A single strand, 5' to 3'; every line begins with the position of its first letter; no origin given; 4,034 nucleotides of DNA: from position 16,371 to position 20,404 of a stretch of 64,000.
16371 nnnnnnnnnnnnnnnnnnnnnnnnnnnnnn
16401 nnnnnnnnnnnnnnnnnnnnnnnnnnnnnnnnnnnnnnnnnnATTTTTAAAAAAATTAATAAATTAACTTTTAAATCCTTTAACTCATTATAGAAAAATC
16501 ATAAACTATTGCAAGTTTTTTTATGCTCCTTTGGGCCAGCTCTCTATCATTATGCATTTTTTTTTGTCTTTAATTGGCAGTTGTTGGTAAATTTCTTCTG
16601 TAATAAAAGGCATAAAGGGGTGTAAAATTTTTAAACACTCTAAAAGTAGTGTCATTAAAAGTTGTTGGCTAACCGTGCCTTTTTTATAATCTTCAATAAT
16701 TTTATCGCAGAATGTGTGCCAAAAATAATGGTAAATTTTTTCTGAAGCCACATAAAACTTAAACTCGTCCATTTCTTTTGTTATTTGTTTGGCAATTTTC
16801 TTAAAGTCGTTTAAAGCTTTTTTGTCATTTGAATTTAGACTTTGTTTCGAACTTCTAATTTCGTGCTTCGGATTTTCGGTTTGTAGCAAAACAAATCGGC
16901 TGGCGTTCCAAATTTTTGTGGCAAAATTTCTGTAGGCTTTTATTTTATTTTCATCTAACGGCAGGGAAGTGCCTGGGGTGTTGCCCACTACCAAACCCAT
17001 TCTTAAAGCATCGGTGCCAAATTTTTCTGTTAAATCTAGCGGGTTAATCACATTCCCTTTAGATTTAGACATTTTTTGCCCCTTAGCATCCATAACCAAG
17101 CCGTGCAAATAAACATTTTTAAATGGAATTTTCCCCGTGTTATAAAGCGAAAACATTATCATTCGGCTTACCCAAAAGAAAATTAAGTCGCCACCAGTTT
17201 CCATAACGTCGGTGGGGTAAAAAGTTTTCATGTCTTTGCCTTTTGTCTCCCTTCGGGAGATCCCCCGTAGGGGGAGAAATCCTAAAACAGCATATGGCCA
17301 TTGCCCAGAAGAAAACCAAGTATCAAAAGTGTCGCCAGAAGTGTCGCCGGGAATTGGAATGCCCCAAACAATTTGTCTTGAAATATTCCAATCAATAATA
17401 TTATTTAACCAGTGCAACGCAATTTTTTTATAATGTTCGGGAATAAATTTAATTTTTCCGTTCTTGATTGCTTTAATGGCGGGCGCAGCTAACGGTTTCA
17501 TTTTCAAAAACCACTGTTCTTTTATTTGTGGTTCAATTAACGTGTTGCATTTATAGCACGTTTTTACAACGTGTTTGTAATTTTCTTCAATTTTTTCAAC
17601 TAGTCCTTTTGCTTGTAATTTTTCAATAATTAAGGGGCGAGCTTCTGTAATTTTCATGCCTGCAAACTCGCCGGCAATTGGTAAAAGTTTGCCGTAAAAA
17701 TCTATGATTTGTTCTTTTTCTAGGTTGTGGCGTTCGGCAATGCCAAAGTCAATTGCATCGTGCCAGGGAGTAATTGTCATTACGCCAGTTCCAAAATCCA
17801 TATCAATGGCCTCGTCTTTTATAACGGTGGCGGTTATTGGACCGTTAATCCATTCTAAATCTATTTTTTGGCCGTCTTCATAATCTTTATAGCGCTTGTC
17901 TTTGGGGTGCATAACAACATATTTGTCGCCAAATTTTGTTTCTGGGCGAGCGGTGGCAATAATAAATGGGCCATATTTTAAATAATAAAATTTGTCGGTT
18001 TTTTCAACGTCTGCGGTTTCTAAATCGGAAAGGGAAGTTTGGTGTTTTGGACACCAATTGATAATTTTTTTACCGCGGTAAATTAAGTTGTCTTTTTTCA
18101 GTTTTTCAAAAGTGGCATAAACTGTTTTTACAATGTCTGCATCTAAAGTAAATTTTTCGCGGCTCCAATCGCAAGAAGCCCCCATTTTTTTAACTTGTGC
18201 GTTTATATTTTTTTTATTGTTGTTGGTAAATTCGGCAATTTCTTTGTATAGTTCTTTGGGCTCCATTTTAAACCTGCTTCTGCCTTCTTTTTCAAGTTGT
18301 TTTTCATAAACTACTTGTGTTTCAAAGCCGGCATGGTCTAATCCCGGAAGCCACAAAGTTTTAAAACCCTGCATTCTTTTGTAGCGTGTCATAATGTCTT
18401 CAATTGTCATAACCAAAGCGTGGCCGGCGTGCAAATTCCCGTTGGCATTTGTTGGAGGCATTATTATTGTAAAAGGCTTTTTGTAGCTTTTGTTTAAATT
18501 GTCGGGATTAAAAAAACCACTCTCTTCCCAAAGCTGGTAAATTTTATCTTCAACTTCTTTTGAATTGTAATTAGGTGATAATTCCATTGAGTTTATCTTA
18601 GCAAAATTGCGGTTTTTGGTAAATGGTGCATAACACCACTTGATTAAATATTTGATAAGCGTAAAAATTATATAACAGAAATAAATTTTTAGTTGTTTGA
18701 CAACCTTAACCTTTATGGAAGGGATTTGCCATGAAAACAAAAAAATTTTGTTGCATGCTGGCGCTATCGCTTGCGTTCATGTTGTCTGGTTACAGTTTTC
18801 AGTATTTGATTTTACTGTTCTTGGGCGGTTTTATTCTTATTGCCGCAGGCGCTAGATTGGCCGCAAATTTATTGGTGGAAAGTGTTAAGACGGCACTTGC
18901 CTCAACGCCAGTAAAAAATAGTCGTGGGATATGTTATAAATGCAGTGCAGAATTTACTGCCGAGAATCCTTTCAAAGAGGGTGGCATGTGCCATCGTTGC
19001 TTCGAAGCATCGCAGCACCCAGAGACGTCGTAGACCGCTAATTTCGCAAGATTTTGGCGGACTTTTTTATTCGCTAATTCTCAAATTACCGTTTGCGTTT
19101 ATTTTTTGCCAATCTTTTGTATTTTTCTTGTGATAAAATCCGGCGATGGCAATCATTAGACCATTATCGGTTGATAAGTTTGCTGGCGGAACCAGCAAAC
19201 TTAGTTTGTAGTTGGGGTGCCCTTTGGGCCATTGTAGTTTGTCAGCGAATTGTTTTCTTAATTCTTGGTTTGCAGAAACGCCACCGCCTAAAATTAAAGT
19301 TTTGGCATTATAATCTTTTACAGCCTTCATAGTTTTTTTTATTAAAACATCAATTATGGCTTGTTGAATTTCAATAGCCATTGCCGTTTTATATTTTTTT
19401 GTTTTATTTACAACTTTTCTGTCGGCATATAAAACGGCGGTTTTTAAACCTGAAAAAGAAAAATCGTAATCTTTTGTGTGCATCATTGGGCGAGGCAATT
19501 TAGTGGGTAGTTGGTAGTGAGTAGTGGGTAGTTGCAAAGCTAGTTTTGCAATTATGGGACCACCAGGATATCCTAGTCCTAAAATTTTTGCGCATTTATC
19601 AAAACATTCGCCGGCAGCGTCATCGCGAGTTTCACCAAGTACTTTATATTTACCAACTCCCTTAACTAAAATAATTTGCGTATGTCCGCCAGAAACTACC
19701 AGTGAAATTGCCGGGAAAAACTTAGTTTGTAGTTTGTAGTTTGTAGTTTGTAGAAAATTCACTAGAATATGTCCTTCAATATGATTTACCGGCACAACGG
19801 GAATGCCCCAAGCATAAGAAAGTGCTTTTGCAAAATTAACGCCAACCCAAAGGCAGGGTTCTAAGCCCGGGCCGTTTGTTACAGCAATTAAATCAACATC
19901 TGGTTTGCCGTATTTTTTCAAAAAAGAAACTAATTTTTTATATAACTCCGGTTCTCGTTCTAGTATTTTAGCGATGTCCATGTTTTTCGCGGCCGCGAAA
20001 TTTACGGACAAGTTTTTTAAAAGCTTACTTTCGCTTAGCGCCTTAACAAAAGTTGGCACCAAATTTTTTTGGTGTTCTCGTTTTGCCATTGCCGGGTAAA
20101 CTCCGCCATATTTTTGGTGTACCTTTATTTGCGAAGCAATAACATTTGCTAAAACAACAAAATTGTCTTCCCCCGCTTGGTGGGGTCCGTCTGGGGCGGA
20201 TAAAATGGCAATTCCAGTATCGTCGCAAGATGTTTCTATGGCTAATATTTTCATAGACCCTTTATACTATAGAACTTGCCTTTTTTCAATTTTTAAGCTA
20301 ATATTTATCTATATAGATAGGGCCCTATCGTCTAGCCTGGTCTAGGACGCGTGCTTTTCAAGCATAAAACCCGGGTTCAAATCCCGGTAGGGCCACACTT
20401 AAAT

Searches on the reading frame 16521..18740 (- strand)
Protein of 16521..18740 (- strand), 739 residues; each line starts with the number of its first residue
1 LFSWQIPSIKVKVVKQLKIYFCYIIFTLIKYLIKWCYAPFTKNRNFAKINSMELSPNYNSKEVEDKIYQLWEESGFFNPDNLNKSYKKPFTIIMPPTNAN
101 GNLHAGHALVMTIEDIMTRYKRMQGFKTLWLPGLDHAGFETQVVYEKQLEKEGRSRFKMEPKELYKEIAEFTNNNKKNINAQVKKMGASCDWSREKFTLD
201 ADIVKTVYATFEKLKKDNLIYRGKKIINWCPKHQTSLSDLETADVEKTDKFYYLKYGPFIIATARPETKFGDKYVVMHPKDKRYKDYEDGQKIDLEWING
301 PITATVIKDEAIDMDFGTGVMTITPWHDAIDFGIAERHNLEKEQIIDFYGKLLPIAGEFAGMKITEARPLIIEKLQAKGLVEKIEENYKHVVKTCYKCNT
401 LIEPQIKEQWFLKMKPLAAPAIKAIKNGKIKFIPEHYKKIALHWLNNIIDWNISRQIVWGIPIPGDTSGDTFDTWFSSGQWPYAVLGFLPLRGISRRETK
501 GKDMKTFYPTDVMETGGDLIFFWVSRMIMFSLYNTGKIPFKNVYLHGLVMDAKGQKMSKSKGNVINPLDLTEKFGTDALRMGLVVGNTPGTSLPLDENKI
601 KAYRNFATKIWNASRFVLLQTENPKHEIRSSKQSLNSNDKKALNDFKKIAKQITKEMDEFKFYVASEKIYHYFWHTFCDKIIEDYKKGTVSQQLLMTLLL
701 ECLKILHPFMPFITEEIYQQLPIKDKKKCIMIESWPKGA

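Call 66: search_protein_families(library=pfam, proteins=[window:16521-18740:-], max_evalue=0.0001)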
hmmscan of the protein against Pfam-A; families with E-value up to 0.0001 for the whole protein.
window:16521-18740:- (739 aa): 4 families
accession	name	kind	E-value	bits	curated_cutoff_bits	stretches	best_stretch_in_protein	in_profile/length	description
PF00133.28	tRNA-synt_1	-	1.1e-114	383.8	22.7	2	66-464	1-244/414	tRNA synthetases class I (I, L, M and V)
PF09334.17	tRNA-synt_1g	-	9.8e-28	97.4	20.1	2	395-586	169-357/391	tRNA synthetases class I (M)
PF08264.19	Anticodon_1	-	4.6e-24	85.4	25.1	1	639-737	1-106/148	Anticodon-binding domain of tRNA ligase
PF01406.26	tRNA-synt_1e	-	1.9e-05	24.6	27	0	511-585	209-282/301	tRNA synthetases class I (C) catalytic domain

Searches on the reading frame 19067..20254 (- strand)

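Call 66: search_protein_families(library=pfam, proteins=[window:19067-20254:-], max_evalue=0.0001)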
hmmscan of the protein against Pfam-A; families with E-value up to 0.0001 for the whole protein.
window:19067-20254:- (395 aa): 2 families
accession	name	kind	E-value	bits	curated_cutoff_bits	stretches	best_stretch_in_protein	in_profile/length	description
PF00814.31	TsaD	-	2.6e-80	270.4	24.8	2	117-369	48-263/264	tRNA N6-adenosine threonylcarbamoyltransferase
PF22521.2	HypF_C_2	-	4.4e-05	23.8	27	1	279-341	154-218/241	Carbamoyltransferase, Kae1-like Domain, second subdomain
